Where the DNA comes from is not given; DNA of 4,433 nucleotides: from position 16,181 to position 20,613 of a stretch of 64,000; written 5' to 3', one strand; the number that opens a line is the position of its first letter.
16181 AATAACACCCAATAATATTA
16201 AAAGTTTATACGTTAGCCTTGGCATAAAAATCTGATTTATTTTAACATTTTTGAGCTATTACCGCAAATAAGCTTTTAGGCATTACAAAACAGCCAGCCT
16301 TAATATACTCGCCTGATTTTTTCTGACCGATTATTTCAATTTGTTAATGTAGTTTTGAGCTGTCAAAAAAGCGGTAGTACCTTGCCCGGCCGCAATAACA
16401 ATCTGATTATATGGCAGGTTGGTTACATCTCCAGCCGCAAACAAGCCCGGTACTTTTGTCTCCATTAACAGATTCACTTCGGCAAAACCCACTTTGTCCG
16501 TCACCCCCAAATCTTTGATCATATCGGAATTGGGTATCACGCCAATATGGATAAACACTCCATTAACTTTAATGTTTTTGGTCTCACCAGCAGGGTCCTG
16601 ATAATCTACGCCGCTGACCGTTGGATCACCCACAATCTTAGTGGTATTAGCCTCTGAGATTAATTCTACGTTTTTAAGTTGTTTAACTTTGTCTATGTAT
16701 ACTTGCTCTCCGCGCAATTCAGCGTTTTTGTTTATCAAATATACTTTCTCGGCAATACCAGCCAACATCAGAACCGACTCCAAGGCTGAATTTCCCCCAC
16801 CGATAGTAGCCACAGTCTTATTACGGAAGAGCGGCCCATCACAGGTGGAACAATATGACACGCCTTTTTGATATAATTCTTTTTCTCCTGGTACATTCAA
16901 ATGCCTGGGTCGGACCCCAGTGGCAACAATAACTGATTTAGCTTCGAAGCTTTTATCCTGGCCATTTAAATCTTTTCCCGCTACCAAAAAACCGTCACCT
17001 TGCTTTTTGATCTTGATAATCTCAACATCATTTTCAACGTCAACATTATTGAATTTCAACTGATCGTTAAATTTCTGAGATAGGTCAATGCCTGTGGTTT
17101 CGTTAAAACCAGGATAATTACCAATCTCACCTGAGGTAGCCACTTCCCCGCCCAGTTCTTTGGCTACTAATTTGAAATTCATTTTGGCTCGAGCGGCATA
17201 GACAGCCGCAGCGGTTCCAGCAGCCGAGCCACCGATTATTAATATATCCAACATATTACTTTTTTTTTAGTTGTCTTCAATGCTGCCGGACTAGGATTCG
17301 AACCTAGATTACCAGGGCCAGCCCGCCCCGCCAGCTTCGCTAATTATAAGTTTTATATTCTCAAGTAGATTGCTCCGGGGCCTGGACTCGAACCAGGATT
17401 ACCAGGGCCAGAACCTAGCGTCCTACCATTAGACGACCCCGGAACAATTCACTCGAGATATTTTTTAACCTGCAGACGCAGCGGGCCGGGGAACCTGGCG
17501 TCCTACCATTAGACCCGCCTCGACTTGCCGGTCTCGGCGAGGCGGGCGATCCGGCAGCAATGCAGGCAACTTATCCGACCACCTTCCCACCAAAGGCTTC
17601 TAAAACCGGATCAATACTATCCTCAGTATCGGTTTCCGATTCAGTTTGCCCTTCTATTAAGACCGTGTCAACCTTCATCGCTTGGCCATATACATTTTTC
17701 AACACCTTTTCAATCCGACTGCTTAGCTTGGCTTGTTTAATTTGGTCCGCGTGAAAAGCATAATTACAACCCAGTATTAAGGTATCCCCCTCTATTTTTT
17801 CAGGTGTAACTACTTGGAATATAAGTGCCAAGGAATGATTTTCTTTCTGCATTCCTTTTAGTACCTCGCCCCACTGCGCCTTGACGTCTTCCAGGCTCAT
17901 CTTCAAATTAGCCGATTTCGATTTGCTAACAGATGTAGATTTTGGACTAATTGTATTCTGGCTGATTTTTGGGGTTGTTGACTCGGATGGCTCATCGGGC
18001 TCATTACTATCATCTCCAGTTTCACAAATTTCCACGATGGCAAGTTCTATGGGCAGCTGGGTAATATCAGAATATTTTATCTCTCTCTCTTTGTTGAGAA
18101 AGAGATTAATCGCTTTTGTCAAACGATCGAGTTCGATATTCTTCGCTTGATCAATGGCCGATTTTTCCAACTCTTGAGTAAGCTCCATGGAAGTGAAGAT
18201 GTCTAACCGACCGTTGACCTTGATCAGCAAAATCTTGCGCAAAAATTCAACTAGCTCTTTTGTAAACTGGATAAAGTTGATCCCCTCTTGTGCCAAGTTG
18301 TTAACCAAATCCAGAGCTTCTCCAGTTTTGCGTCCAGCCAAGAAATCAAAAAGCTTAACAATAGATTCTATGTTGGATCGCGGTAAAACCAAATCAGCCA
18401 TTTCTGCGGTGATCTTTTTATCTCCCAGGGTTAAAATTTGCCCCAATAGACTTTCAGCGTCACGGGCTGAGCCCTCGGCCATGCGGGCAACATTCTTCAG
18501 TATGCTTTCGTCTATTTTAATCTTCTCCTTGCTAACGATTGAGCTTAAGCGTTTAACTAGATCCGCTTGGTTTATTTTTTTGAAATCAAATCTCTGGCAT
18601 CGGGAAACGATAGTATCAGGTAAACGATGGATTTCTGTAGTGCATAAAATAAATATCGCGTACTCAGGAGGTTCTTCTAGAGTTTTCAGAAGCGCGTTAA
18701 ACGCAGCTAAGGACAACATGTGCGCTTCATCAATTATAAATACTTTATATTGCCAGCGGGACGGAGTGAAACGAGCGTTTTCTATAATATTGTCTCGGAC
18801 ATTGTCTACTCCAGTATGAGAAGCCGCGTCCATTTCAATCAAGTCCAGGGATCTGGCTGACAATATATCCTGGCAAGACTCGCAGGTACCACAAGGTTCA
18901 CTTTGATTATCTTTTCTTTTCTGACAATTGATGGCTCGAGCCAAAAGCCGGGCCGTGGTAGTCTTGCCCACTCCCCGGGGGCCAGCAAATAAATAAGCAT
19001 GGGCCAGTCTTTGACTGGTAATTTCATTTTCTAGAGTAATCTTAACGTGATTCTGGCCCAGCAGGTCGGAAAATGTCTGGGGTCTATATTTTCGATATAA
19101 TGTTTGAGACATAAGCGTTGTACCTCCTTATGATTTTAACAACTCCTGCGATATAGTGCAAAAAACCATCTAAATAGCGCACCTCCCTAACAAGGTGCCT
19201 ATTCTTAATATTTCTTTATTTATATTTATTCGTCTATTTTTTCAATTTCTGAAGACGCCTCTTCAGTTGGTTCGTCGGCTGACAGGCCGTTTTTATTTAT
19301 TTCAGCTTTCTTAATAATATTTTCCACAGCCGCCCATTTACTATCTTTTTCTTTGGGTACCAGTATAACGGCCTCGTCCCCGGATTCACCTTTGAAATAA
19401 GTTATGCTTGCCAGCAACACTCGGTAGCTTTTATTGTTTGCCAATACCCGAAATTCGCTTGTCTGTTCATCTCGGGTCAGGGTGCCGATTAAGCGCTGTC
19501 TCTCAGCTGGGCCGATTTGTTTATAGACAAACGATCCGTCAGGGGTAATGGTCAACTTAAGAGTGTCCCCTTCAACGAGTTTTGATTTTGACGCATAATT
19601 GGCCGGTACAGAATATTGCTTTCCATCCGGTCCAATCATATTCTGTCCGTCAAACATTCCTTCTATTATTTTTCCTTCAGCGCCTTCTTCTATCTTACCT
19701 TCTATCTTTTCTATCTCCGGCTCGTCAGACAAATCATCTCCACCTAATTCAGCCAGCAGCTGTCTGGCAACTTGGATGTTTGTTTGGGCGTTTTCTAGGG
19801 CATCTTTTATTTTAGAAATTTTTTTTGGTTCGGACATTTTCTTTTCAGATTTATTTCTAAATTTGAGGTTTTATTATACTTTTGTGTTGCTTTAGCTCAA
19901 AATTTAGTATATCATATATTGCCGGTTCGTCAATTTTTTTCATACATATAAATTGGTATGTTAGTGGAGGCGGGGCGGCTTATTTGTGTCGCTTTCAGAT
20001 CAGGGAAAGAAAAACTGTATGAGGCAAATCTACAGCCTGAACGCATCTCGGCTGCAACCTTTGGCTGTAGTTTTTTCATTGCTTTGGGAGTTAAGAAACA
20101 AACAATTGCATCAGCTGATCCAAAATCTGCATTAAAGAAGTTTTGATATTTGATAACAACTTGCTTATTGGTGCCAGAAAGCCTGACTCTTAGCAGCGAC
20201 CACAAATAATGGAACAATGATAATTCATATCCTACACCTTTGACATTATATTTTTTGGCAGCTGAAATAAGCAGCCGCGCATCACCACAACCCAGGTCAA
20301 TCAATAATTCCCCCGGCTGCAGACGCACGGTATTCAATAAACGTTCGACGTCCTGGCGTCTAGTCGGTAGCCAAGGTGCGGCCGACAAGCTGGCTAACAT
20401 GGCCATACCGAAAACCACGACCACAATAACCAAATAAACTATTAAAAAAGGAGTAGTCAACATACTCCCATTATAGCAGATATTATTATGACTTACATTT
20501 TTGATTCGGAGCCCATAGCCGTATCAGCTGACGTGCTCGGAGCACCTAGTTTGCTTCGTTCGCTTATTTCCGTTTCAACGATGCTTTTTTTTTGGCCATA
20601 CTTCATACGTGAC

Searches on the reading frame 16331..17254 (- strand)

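Call 6: search_protein_families(library=pfam, proteins=[window:16331-17254:-], max_evalue=0.1)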
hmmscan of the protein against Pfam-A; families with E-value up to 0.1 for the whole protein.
window:16331-17254:- (307 aa): 11 families
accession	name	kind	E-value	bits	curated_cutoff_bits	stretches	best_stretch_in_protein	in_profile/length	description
PF07992.20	Pyr_redox_2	-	2.3e-40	139.3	26.1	1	3-292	2-291/291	Pyridine nucleotide-disulphide oxidoreductase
PF13738.12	Pyr_redox_3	-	1.2e-18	67.9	30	1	65-275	90-305/305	Pyridine nucleotide-disulphide oxidoreductase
PF00070.33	Pyr_redox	-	2.6e-08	34.7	22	1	148-218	2-79/82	Pyridine nucleotide-disulphide oxidoreductase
PF13434.12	Lys_Orn_oxgnase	-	3.5e-05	23.5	21.3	1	62-166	108-209/339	L-lysine 6-monooxygenase/L-ornithine 5-monooxygenase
PF03486.20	HI0933_like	-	0.00024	21.1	50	0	57-113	110-163/244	HI0933-like protein Rossmann domain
PF01134.28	GIDA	-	0.00054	19.6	22.1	1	3-34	1-32/391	Glucose inhibited division protein A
PF12831.13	FAD_oxidored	-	0.00094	19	27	1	3-42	1-41/416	FAD dependent oxidoreductase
PF01266.30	DAO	-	0.0021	18.1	27.9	0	3-41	1-40/353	FAD dependent oxidoreductase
PF00890.30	FAD_binding_2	-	0.0059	16.3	20.4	0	3-36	1-36/414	FAD binding domain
PF13450.12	NAD_binding_8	-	0.064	14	21.9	0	6-61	1-54/68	NAD(P)-binding Rossmann-like domain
PF19850.4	DUF6325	-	0.083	13.4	23.4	0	1-36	36-71/141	Family of unknown function (DUF6325)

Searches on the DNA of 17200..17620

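Call 100: search_rna_families(source=window, start=17200, end=17620, threshold=evalue, max_evalue=1)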
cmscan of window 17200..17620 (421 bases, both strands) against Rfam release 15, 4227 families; matches with E-value up to 1: 1.
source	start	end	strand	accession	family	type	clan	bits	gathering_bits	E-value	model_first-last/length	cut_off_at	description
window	17373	17443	-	RF00005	tRNA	Gene; tRNA;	CL00001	57.3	29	6.6e-12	1-71/71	no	tRNA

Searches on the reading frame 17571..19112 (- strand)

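Call 6: search_protein_families(library=pfam, proteins=[window:17571-19112:-], max_evalue=0.1)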
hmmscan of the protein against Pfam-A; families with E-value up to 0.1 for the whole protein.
window:17571-19112:- (513 aa): 24 families
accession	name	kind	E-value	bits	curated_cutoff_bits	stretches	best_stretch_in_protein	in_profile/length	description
PF13177.12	DNA_pol3_delta2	-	1.5e-44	152.3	27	1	20-180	2-160/161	DNA polymerase III, delta subunit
PF00004.35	AAA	-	3e-11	44.3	21.2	1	41-175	2-126/131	ATPase family associated with various cellular activities (AAA)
PF22608.2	DNAX_ATPase_lid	-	3e-09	36.9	27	1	186-231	3-48/49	DNA polymerase III clamp loader subunit, ATPase lid domain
PF12169.13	DNA_pol3_gamma3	-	3.8e-09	36.9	24.4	1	249-364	16-129/143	DNA polymerase III subunits gamma and tau domain III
PF20964.2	DnaX_C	-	1.4e-07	31.9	26.2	1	403-493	5-94/113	DNA polymerase III subunit tau, C-terminal domain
PF13401.12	AAA_22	-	3.5e-07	31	27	1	40-146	8-109/130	AAA domain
PF05496.18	RuvB_N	-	2.9e-06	27.6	27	1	10-67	2-63/159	Holliday junction DNA helicase RuvB P-loop domain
PF13245.12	AAA_19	-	7.5e-05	23.4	25.1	1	40-147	14-116/134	AAA domain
PF07728.20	AAA_5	-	0.00011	22.7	22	1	41-147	3-92/139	AAA domain (dynein-related subfamily)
PF13604.12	AAA_30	-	0.00029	21.1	27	1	40-147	21-114/191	AAA domain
PF21960.2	RCF1-5-like_lid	-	0.0005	20.4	27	1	187-214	1-29/43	RCF1/5-like, AAA+ ATPase lid domain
PF13173.12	AAA_14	-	0.0012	19.2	27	1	39-155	4-95/129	AAA domain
PF21694.2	DNA_pol3_delta_C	-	0.0025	18.3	27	1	250-361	3-120/121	DNA polymerase III delta subunit, C-terminal domain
PF03215.21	Rad17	-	0.0034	17.8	23.8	1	3-66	7-74/186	Rad17 P-loop domain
PF11490.13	DNA_pol3_a_NII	-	0.004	17.5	26.3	1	413-484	2-73/117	DNA polymerase III polC-type N-terminus II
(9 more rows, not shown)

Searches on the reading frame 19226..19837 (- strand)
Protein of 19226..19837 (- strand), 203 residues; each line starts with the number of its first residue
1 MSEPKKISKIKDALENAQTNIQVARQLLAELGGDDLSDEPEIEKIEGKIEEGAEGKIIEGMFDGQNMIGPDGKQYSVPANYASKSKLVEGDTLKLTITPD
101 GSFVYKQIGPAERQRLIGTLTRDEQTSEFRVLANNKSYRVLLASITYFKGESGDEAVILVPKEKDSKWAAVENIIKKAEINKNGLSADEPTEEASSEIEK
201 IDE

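Call 6: search_protein_families(library=pfam, proteins=[window:19226-19837:-], max_evalue=0.1)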
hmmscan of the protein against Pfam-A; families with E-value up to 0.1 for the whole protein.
window:19226-19837:- (203 aa): 1 family
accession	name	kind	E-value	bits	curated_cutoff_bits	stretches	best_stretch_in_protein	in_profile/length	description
PF04014.23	MazE_antitoxin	-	0.079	13.4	24.7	0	77-103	12-38/48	Antidote-toxin recognition MazE, bacterial antitoxin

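Call 91: search_protein_families(library=padloc, proteins=[window:19226-19837:-], max_evalue=0.01)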
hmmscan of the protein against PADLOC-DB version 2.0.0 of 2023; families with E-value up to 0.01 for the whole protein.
window:19226-19837:- (203 aa): 0 families

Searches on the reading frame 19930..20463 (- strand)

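Call 6: search_protein_families(library=pfam, proteins=[window:19930-20463:-], max_evalue=0.1)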
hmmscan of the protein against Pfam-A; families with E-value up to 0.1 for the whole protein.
window:19930-20463:- (177 aa): 9 families
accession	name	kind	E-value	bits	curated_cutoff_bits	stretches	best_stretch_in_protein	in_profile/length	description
PF02353.26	CMAS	-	3.2e-10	40.2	27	1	37-122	49-133/273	Mycolic acid cyclopropane synthetase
PF07021.18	MetW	-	0.0037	17.4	21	1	36-82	1-45/193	Methionine biosynthesis protein MetW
PF13649.12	Methyltransf_25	-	0.015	16.4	27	1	55-141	2-90/97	Methyltransferase domain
PF13489.12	Methyltransf_23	-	0.019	15.1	27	1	39-123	13-88/164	Methyltransferase domain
PF08242.18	Methyltransf_12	-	0.028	15.6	30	1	55-133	1-82/98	Methyltransferase domain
PF08123.19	DOT1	-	0.033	14.2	23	1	39-81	31-74/205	Histone methylation protein DOT1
PF06325.19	PrmA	-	0.034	14.1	22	1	48-146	159-256/296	Ribosomal protein L11 methyltransferase (PrmA)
PF07264.17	EI24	-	0.06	13.9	32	1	6-58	61-109/199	Sulfate transporter CysZ/Etoposide-induced protein 2.4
PF05148.21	Methyltransf_8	-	0.076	13.3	27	0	37-76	58-98/219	Hypothetical methyltransferase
